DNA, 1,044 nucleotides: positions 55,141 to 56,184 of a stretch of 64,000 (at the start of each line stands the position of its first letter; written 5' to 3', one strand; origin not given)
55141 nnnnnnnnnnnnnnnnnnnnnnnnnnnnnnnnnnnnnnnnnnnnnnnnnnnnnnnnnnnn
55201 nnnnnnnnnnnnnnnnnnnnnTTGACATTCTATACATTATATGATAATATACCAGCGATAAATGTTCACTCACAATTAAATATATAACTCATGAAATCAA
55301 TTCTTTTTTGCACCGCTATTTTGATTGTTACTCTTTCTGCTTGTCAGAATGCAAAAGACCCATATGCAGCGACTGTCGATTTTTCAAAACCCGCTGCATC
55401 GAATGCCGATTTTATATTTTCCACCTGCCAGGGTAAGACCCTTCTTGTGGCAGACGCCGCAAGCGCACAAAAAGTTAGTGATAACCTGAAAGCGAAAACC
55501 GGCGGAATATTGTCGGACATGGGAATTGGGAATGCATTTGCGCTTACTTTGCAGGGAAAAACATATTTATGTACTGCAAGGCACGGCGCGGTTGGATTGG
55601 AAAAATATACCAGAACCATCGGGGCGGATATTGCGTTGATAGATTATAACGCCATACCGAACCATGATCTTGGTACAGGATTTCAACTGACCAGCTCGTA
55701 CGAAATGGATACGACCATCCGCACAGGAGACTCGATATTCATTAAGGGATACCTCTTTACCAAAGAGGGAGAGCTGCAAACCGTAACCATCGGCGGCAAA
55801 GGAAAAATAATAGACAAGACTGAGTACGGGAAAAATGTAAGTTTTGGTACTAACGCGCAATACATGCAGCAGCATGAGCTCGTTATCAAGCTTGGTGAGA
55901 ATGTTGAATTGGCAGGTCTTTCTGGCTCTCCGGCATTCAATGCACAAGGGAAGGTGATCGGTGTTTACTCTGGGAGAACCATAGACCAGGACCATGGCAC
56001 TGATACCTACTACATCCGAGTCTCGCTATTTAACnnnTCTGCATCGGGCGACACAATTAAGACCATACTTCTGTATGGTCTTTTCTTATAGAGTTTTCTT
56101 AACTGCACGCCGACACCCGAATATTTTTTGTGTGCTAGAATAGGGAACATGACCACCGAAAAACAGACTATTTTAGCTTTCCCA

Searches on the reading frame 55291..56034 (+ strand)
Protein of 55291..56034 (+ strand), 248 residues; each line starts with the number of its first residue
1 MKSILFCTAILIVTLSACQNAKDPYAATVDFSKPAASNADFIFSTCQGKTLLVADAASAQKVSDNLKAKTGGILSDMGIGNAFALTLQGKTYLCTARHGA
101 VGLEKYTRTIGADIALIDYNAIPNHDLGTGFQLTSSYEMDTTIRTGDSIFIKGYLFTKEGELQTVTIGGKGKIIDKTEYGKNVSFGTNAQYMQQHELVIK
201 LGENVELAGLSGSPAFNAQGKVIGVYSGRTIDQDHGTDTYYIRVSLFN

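Call 8: search_protein_families(library=pfam, proteins=[window:55291-56034:+], max_evalue=0.01)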
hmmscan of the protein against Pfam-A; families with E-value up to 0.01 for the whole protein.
window:55291-56034:+ (248 aa): 3 families
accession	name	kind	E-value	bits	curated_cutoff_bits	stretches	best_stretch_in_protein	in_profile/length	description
PF00949.27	Peptidase_S7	-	0.00029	21.1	20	1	208-233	95-120/131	Peptidase S7, Flavivirus NS3 serine protease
PF00089.32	Trypsin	-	0.00046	20.5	20.6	1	103-247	77-216/220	Trypsin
PF13365.12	Trypsin_2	-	0.0031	18.7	27.6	1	112-225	52-144/144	Trypsin-like peptidase domain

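Call 71: search_protein_families(library=padloc, proteins=[window:55291-56034:+], max_evalue=0.001)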
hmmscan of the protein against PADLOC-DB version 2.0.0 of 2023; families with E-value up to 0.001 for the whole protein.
window:55291-56034:+ (248 aa): 1 family
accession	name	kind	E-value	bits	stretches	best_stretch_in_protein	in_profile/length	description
PDLC02959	RT-Protease_XI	-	0.00085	16.3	1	108-239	396-497/510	single gene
